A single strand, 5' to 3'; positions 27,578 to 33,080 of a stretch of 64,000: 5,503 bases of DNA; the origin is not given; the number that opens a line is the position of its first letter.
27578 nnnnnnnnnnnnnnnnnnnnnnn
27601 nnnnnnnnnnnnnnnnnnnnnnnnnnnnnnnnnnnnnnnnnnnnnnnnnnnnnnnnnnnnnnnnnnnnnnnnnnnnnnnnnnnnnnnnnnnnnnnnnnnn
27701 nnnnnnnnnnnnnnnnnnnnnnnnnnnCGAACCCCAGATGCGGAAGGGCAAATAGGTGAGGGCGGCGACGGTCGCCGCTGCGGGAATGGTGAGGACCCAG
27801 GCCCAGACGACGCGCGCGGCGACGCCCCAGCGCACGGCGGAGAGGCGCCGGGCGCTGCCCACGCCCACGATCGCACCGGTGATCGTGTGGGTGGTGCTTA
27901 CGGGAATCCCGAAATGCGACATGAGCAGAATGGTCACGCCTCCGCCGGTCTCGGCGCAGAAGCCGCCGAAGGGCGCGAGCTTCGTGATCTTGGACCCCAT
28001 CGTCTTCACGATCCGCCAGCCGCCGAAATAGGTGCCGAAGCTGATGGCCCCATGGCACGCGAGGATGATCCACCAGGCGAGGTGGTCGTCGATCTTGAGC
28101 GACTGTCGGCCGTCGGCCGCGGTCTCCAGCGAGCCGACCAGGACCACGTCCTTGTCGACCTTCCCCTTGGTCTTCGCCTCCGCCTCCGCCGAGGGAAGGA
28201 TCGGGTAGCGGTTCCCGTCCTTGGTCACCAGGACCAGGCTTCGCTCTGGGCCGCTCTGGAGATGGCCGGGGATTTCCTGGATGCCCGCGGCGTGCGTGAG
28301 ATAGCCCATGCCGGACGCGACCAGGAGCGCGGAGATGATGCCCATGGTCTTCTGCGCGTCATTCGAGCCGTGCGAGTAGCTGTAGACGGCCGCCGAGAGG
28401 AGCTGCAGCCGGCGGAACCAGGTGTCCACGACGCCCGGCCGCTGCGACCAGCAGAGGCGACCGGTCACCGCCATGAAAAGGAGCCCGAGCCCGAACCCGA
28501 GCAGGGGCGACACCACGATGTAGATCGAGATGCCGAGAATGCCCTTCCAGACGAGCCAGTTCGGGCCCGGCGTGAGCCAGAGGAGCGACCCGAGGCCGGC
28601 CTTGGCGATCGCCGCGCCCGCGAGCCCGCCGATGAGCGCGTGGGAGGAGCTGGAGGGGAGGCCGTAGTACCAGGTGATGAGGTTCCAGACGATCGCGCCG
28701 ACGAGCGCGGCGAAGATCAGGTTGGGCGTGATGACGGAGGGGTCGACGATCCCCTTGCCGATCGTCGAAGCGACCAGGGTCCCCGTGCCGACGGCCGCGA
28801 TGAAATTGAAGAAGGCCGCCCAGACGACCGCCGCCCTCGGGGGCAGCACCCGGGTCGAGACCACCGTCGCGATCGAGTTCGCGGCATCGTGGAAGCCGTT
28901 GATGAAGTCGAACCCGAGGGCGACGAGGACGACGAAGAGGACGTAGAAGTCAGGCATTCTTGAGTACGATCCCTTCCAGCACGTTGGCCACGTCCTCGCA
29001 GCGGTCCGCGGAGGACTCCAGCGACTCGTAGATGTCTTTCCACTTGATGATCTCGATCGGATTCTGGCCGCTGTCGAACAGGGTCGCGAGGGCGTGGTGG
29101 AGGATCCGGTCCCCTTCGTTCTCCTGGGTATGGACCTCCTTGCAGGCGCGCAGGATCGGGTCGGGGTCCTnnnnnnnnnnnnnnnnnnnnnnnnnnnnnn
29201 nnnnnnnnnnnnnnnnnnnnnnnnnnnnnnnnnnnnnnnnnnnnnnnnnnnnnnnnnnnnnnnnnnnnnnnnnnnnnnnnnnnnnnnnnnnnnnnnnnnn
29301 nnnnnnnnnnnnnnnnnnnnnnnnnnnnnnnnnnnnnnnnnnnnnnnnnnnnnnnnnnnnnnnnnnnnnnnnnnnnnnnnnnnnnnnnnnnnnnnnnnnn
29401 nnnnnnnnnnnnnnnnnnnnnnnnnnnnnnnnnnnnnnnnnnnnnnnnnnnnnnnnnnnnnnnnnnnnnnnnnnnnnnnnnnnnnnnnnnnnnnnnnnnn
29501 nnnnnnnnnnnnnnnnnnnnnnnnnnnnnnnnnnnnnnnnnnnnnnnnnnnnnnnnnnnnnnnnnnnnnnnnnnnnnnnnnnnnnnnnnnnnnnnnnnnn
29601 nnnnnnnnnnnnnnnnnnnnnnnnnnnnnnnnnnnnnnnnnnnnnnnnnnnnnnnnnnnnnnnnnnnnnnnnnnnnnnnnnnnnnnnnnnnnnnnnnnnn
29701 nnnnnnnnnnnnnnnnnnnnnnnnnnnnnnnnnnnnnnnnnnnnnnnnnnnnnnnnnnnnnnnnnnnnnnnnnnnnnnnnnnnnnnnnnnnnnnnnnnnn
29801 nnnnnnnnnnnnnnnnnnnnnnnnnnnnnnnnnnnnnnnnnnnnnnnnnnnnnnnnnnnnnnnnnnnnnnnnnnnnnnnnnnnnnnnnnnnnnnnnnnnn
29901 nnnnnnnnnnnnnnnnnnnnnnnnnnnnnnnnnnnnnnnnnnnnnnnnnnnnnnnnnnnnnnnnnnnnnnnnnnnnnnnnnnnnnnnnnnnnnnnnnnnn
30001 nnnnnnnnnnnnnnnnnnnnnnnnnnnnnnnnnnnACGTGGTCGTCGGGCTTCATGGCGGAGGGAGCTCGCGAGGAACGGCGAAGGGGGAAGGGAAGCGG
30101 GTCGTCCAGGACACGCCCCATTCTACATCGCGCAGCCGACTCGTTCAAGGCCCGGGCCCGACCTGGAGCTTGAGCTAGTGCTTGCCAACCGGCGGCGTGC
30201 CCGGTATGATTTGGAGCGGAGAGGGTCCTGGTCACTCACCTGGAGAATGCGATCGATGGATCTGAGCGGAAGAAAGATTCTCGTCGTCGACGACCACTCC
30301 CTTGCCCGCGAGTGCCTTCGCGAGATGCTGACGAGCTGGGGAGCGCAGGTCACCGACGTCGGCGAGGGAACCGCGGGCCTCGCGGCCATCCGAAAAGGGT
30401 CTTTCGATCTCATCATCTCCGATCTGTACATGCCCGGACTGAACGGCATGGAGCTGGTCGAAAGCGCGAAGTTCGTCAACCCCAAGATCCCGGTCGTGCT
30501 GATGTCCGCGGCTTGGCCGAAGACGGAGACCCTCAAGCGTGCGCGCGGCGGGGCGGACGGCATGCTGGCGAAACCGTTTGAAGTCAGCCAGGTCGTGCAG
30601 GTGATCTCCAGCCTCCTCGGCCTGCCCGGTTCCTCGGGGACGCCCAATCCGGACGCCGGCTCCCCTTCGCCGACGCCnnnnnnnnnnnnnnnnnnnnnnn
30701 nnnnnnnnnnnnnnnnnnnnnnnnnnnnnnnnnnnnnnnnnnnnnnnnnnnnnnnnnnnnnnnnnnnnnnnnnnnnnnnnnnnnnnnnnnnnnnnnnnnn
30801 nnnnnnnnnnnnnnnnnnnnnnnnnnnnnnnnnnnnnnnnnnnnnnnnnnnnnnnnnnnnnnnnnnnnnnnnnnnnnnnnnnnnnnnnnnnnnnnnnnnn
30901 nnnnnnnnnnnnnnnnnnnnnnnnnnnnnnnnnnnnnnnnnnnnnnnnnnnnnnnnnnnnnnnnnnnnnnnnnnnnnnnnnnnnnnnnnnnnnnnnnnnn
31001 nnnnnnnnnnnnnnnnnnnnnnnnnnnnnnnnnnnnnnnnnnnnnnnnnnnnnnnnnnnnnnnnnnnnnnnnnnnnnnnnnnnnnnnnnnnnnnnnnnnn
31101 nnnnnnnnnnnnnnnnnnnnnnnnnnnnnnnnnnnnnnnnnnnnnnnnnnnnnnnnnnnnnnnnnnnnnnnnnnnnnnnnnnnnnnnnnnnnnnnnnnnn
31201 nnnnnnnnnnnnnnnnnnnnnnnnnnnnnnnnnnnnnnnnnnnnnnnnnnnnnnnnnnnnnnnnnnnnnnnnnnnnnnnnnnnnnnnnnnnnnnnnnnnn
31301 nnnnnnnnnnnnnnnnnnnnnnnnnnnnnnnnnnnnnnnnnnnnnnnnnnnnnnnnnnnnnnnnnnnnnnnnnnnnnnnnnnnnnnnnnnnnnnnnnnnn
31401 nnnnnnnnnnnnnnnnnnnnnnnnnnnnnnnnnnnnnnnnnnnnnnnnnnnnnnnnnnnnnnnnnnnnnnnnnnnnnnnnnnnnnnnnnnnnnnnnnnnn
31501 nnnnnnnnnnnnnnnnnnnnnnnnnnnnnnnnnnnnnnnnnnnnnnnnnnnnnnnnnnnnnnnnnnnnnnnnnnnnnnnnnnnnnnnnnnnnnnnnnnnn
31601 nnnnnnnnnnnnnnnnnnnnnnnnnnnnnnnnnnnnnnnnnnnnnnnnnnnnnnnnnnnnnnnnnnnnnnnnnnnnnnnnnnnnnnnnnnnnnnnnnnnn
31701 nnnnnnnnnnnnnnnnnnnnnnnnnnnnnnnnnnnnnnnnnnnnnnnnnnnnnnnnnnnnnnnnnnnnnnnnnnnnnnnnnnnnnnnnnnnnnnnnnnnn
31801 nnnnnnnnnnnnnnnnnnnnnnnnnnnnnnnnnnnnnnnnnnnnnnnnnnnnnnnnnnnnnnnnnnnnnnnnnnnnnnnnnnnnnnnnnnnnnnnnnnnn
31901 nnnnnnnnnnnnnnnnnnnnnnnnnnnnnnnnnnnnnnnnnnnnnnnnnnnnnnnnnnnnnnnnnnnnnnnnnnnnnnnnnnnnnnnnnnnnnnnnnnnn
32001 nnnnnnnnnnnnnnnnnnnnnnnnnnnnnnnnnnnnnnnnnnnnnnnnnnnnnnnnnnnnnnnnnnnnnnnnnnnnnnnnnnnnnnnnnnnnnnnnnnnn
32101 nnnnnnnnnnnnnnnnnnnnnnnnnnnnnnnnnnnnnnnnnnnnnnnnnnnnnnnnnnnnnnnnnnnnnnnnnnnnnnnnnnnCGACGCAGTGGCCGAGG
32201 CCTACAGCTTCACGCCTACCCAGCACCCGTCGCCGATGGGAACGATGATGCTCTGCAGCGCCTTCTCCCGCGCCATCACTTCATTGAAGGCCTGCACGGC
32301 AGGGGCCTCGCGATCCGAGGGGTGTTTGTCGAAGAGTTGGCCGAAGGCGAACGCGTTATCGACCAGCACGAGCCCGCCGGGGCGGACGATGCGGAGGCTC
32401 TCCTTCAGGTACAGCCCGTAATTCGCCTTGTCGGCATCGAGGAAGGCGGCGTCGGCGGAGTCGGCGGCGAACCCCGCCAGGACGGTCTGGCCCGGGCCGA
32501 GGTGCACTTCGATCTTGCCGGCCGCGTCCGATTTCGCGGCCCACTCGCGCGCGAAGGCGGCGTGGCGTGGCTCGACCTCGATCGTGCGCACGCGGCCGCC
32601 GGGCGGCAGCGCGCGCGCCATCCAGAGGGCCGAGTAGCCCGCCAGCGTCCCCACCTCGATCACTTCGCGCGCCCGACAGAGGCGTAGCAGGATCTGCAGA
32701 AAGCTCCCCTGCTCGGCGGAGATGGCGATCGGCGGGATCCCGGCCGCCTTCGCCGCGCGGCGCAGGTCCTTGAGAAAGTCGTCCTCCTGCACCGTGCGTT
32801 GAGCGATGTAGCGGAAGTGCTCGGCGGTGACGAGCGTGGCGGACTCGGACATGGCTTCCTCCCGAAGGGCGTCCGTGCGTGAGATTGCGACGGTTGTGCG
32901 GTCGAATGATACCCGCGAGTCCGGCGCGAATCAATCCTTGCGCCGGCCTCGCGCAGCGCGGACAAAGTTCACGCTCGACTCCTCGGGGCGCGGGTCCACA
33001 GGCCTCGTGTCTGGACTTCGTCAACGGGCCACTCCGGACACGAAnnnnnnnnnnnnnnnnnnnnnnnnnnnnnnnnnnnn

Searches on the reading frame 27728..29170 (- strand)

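Call 65: search_protein_families(library=pfam, proteins=[window:27728-29170:-], max_evalue=0.0001)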
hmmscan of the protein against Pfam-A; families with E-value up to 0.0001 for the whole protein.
window:27728-29170:- (481 aa): 1 family
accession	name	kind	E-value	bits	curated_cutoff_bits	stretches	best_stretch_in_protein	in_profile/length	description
PF01384.25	PHO4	-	1.2e-102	343.9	33.7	1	91-469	1-350/350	Phosphate transporter family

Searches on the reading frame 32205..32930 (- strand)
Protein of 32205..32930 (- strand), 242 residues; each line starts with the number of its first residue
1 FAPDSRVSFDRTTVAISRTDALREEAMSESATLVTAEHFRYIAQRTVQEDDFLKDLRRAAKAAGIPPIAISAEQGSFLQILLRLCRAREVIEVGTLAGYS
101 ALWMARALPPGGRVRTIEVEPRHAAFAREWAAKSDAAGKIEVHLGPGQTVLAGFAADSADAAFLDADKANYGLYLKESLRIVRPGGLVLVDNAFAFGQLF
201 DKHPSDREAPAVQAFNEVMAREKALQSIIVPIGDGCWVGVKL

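Call 66: search_protein_families(library=pfam, proteins=[window:32205-32930:-], max_evalue=0.0001)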
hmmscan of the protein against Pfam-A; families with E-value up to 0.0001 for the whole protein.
window:32205-32930:- (242 aa): 3 families
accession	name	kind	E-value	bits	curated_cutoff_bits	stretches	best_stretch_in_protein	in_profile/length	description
PF01596.23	Methyltransf_3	-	2.4e-44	151.5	22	1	46-238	4-200/204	O-methyltransferase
PF13578.12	Methyltransf_24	-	1e-13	52.5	26.3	1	91-192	1-104/105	Methyltransferase domain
PF13649.12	Methyltransf_25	-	7.3e-05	23.8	27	0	90-186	1-97/97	Methyltransferase domain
